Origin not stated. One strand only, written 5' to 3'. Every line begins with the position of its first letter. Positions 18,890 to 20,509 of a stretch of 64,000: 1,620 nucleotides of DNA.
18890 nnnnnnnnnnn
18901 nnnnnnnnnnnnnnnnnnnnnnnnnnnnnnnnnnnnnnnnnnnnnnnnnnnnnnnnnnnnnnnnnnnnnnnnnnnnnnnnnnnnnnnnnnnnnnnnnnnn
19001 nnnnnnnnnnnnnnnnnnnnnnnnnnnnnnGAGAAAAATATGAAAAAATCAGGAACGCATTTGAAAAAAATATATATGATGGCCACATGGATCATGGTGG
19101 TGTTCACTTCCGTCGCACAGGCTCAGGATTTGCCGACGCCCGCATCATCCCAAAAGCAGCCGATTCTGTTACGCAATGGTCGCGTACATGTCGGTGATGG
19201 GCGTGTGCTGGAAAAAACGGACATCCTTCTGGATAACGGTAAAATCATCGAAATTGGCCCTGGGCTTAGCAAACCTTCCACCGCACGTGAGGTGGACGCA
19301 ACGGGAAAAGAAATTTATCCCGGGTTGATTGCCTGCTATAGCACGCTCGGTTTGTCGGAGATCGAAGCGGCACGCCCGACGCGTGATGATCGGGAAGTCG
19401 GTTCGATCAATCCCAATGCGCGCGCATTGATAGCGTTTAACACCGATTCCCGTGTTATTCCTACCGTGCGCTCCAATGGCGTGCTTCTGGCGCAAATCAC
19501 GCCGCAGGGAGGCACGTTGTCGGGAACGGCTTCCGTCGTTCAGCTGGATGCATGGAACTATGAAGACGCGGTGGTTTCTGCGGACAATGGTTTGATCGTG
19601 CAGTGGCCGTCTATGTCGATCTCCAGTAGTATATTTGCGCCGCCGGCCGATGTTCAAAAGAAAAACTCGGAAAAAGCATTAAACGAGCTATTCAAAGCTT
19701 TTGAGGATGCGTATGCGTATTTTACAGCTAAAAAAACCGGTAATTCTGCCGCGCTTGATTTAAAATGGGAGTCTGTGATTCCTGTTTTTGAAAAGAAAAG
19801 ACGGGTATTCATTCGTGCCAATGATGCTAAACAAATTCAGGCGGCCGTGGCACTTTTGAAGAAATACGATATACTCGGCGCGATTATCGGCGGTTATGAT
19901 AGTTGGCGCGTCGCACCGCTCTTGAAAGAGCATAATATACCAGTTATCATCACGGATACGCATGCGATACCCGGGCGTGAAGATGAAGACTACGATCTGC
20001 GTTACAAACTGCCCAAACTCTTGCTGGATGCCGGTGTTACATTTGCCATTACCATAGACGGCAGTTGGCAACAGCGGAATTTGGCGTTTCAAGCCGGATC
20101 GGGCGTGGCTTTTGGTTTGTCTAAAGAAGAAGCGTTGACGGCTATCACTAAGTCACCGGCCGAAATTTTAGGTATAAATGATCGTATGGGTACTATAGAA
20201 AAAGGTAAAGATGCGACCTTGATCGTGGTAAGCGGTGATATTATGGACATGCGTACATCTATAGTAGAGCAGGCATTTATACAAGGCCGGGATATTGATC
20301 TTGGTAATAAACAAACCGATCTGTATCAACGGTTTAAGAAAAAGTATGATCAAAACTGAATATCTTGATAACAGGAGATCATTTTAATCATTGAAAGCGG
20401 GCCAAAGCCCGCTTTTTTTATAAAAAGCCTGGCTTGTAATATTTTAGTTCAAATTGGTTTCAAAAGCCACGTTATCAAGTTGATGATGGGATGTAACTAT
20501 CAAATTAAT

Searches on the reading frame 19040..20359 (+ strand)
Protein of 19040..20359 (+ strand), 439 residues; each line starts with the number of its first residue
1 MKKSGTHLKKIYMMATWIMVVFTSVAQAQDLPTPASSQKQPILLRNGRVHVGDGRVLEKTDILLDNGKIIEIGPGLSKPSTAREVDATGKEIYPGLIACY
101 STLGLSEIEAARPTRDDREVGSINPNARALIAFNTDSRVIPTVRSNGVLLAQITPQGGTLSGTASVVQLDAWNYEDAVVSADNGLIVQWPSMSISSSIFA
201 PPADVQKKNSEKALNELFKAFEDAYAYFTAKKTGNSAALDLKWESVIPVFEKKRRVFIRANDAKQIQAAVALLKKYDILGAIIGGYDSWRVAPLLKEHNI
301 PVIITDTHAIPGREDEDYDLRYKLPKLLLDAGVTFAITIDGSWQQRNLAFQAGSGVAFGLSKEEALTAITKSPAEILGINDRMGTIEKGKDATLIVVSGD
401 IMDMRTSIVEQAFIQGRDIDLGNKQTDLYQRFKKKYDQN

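Call 75: search_protein_families(library=pfam, proteins=[window:19040-20359:+], max_evalue=0.00001)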
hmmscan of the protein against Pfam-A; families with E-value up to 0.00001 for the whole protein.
window:19040-20359:+ (439 aa): 2 families
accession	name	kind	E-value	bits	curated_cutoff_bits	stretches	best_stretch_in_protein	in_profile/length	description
PF01979.26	Amidohydro_1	-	1.1e-10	41.7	25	1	323-410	234-328/345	Amidohydrolase family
PF07969.17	Amidohydro_3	-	1e-07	32.3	29.7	1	360-407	407-454/472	Amidohydrolase family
